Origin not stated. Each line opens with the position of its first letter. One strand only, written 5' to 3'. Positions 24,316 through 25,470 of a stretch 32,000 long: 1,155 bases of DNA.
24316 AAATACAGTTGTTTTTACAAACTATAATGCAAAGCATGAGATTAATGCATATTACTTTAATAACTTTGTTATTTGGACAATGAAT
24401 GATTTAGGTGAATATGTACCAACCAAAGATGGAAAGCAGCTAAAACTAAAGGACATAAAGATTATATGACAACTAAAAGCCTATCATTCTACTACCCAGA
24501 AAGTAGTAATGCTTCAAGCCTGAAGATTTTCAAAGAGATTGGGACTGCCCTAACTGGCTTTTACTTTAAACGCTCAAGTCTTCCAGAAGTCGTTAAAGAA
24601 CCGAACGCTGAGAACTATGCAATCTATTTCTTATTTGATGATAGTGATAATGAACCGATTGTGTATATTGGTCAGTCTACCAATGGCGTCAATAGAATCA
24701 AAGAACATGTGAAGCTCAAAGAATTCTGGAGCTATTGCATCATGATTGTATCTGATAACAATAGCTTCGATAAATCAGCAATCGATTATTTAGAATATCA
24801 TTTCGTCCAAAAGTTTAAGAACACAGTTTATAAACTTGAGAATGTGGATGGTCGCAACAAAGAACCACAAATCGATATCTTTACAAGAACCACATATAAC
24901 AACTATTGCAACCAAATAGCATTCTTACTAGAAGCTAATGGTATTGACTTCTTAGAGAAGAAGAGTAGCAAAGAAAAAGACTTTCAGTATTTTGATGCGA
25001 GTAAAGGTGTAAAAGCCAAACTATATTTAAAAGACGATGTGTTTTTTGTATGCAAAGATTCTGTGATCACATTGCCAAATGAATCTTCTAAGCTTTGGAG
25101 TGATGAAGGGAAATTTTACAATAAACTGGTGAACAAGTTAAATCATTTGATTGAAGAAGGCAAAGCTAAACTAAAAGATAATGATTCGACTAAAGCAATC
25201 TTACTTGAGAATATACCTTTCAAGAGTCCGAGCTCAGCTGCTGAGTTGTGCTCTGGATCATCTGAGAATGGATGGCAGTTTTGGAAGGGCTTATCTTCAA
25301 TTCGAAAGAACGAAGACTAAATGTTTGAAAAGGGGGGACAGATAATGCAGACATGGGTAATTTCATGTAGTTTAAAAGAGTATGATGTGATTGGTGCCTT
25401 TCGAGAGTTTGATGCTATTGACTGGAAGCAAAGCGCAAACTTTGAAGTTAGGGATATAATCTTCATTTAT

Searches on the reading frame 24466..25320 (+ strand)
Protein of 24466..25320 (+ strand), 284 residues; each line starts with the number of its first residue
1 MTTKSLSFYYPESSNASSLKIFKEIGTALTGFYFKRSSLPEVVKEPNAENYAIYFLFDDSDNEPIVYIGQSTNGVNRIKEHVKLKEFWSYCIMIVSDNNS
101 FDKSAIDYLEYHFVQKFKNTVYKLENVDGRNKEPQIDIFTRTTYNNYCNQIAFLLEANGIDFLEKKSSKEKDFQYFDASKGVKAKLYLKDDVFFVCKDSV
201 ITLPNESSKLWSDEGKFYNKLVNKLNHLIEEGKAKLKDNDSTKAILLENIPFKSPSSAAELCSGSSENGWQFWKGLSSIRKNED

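Call 3: search_protein_families(library=pfam, proteins=[window:24466-25320:+], max_evalue=0.01)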
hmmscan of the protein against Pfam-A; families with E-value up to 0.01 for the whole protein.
window:24466-25320:+ (284 aa): 3 families
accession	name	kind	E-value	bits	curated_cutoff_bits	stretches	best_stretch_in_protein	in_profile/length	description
PF14267.11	DUF4357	-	6.4e-11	42.5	38.4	1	228-274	4-47/54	Domain of unknown function (DUF4357)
PF01541.30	GIY-YIG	-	0.0003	21.5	22.6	1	51-115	2-70/78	GIY-YIG catalytic domain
PF18755.6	RAMA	-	0.0065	16.8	35.2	0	250-275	62-88/107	Restriction Enzyme Adenine Methylase Associated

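Call 4: search_protein_families(library=padloc, proteins=[window:24466-25320:+], max_evalue=0.01)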
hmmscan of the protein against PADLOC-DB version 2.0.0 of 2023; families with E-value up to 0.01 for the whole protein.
window:24466-25320:+ (284 aa): 6 families
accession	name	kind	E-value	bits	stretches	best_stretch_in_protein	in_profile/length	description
PDLC04924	PDC-S14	-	1.3e-106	354.4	1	3-283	2-279/280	-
PDLC04925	PDC-S14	-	5.4e-48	161.5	1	17-274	29-284/301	-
PDLC04923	PDC-S14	-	2.7e-42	143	1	21-274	41-299/320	-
PDLC04922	PDC-S14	-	6.2e-17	59.8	2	33-175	32-170/305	-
PDLC04921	PDC-S14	-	4.5e-15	53.7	2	26-172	26-174/280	-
PDLC05040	PDC-S57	-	4.4e-08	31.3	1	228-275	167-215/229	-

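Call 6: search_protein_families(library=ncbifam, proteins=[window:24466-25320:+], max_evalue=0.01)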
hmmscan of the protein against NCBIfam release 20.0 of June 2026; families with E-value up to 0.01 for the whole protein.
window:24466-25320:+ (284 aa): 0 families

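Call 14: search_protein_families(library=phrogs, proteins=[window:24466-25320:+], max_evalue=0.01)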
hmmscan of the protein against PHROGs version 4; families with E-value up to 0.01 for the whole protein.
window:24466-25320:+ (284 aa): 2 families
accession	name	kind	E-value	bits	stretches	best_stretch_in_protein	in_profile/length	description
phrog_12629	-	unknown function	2.3e-21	77.2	1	33-276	33-286/303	-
phrog_16880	-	DNA, RNA and nucleotide metabolism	0.00044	21.2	1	48-94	4-48/162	endonuclease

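Call 29: search_protein_representatives(protein=window:24466-25320:+)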
Query: 284 residues. Proteins with E-value up to 0.001 (for the whole library): 1742; up to 1e-10: 319; up to 1e-30: 32. The best 150 are listed.
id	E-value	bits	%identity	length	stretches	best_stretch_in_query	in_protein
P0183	4.2e-74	266.0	48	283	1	5-280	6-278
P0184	5.8e-68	245.8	45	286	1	3-282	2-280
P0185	2.1e-66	240.7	45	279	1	2-283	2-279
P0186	2.7e-62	227.2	42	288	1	1-281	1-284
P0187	3.1e-62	227.1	43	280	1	4-280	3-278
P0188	4.7e-62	226.4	44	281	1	4-282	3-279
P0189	3.0e-56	207.4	42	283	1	4-282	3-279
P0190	3.2e-55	204.0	42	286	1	4-278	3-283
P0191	1.5e-53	198.5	47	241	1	47-282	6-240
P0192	5.0e-53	196.8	42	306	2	3-168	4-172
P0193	6.4e-53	196.5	44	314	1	3-281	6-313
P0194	5.3e-52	193.5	42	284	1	5-283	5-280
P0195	1.4e-51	192.1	41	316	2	3-165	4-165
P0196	1.9e-51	191.6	38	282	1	2-280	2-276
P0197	4.9e-50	187.0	38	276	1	4-281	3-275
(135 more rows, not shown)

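Call 40: find_related_loci(query=A3, collection=metagenome_contigs, flank=8000)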
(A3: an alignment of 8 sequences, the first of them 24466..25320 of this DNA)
Query A3 (284 aa) in metagenome_contigs; peptide patterns used: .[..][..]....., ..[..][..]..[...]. (x = any residue, [..] = any of these).
596 stretches matched a pattern; 39 encode a relative of the query (tblastn E <= 1e-3); 39 distinct loci.
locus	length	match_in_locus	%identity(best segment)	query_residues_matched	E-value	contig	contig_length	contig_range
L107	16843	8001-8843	73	1-281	7e-142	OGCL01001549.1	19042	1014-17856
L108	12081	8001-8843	72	1-281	3e-140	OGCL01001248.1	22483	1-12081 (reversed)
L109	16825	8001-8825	53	1-277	6e-98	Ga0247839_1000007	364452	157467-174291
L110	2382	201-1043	46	1-284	3e-89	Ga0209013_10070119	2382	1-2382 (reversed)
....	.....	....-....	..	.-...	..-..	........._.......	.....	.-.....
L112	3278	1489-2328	46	4-283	3e-77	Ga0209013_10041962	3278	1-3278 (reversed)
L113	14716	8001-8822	44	4-280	2e-76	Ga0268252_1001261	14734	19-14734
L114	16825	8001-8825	45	4-280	4e-75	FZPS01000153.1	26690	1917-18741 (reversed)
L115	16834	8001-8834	45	3-283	3e-74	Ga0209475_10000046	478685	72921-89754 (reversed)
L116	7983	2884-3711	45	4-280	3e-73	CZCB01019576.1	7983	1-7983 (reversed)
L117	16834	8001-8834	44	1-280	3e-73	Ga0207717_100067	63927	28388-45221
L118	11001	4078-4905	45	4-280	5e-72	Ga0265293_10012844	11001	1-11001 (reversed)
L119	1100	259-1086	43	4-280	8e-77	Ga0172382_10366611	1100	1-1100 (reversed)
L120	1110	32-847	46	4-280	1e-76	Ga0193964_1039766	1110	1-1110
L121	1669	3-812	43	10-280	4e-74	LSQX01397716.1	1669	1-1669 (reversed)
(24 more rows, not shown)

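Call 41: find_related_loci(query=A3, collection=viral_contigs, flank=8000)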
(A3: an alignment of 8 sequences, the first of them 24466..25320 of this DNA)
Query A3 (284 aa) in viral_contigs; peptide patterns used: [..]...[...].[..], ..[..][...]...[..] (x = any residue, [..] = any of these).
378 stretches matched a pattern, but none encodes a relative of the query by tblastn (E <= 1e-3).

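Call 51: search_protein_families(library=pfam, proteins=[L108:4562-5419:+, L108:5426-6610:+, L108:6635-7657:+, L108:7632-7982:+, L108:10656-11585:+, L107:3074-4954:+, L107:5340-6332:+, L107:6389-7981:+, L107:8939-9712:+, L107:9772-10896:+], max_evalue=0.001)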
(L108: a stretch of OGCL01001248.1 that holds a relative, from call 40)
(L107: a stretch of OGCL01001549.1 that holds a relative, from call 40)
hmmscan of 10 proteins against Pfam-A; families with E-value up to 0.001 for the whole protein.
L108:4562-5419:+ (285 aa): 1 family
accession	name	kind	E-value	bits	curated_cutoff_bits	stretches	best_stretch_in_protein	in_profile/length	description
PF08867.16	FRG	-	2.5e-21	76.8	25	1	30-121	2-92/94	FRG domain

L108:5426-6610:+ (394 aa): 2 families
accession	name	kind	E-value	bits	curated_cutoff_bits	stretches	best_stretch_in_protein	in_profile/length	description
PF01966.28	HD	-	3.3e-18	66.5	22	1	73-204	1-114/116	HD domain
PF13286.11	HD_assoc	-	7.2e-16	58.9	22.2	1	299-387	2-89/91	Phosphohydrolase-associated domain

L108:6635-7657:+ (340 aa): 0 families

L108:7632-7982:+ (116 aa): 1 family
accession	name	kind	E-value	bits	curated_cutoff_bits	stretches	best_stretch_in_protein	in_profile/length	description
PF12773.13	DZR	-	0.00097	19.7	27.3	0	30-68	8-44/45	Double zinc ribbon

L108:10656-11585:+ (309 aa): 2 families
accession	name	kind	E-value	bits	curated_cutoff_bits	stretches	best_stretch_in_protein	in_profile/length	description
PF02661.23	Fic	-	1.4e-17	64.7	24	1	156-250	2-89/93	Fic/DOC family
PF13443.12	HTH_26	-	1.5e-16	60.8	22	1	7-67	1-63/63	Cro/C1-type HTH DNA-binding domain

L107:3074-4954:+ (626 aa): 7 families
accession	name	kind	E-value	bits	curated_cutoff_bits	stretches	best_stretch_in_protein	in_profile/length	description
PF09848.15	SLFN-g3_helicase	-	1.1e-99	334.5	24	1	265-609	1-354/354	Schlafen group 3, DNA/RNA helicase domain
PF13401.12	AAA_22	-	7e-07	30.1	27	1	264-382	4-121/130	AAA domain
PF04851.21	ResIII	-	5.2e-06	26.9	22.5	0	255-294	12-52/164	Type III restriction enzyme, res subunit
PF13245.12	AAA_19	-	3.3e-05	24.5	25.1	1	261-364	7-115/134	AAA domain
PF20720.3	nSTAND3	-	7.1e-05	23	27.2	1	263-313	15-61/155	Novel STAND NTPase 3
PF07088.17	GvpD_P-loop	-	0.00018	21.9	24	1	264-323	9-66/189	GvpD gas vesicle protein, P-loop domain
PF06745.19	ATPase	-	0.00045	20.1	26.6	1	264-312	18-66/231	KaiC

L107:5340-6332:+ (330 aa): 1 family
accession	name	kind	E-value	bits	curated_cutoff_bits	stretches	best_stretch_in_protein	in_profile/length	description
PF14253.11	AbiH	-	3.6e-35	122.7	30.9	1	5-266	2-252/260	Bacteriophage abortive infection AbiH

L107:6389-7981:+ (530 aa): 2 families
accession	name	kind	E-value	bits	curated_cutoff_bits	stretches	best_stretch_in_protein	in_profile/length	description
PF14253.11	AbiH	-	7.7e-18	65.9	30.9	1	3-380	1-250/260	Bacteriophage abortive infection AbiH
PF00570.28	HRDC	-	1.1e-10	41.7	23.8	1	457-521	4-68/68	HRDC domain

L107:8939-9712:+ (257 aa): 1 family
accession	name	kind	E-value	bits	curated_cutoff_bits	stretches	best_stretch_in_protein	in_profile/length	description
PF09851.14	SHOCT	-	2.3e-06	27.6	27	1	228-255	1-28/28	Short C-terminal domain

L107:9772-10896:+ (374 aa): 0 families

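Call 52: search_protein_families(library=padloc, proteins=[L108:4562-5419:+, L108:5426-6610:+, L108:6635-7657:+, L107:6389-7981:+, L107:8939-9712:+], max_evalue=0.001)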
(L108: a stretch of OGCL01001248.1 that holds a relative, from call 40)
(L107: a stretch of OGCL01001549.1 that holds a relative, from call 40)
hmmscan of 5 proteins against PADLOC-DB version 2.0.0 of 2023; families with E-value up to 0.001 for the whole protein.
L108:4562-5419:+ (285 aa): 14 families
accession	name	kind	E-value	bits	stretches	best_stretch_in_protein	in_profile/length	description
PDLC04938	PDC-S15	-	1.2e-41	140.9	2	26-130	60-163/276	-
PDLC04937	PDC-S15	-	7.4e-36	122.1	1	25-276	31-243/254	-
PDLC04936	PDC-S15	-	2.4e-28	97.4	2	26-121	40-133/300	-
PDLC04933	PDC-S15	-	4.8e-26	89.9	2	25-121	24-116/286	-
PDLC04926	PDC-S15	-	7.3e-22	75.8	1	27-130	30-134/300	-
PDLC04931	PDC-S15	-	4e-21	74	2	15-130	48-174/282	-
PDLC04934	PDC-S15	-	5.7e-21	73.1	1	19-121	49-154/416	-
PDLC04929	PDC-S15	-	3.6e-20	71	1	39-273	44-293/308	-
PDLC04940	PDC-S15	-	1.1e-16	59.3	2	58-125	97-163/280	-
PDLC04927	PDC-S15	-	1.4e-15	55.1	1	28-121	36-122/422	-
PDLC04930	PDC-S15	-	1.3e-13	48.8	1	44-117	41-114/380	-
PDLC04932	PDC-S15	-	1.7e-10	38.8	1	19-283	31-321/324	-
PDLC04935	PDC-S15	-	3.3e-09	34.2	1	84-117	192-225/535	-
PDLC04939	PDC-S15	-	9.7e-09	32.6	1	26-116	27-110/487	-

L108:5426-6610:+ (394 aa): 2 families
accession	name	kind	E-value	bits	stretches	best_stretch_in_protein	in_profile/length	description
PDLC02374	dGTPase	-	7.5e-86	286.9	1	20-391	28-371/395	-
PDLC02079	Cas3b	-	0.00015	18.1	1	71-163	12-102/691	-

L108:6635-7657:+ (340 aa): 0 families

L107:6389-7981:+ (530 aa): 2 families
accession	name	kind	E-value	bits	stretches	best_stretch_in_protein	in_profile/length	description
PDLC02861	DpdF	-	1.5e-05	21.5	1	454-524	536-606/611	DpdF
PDLC02864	DpdF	-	0.00032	17.6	1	455-523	541-609/610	DpdF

L107:8939-9712:+ (257 aa): 0 families

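Call 66: search_solved_structures(query=A2, max_evalue=0.1)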
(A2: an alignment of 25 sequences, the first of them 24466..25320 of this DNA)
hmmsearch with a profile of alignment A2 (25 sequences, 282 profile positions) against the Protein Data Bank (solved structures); distinct sequences matched with E-value up to 0.1: 2.
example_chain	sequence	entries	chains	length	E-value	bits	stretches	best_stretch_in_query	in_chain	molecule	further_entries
1vi0_A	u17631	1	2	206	0.085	15.6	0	13-96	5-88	transcriptional regulator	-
3whb_A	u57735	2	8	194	0.097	15.4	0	13-96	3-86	Fatty acid metabolism regulator protein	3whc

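Call 88: search_protein_families(library=pfam, proteins=[L108:6635-7657:+], max_evalue=0.001)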
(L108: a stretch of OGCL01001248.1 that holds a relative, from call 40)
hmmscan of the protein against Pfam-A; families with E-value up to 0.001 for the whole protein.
L108:6635-7657:+ (340 aa): 0 families
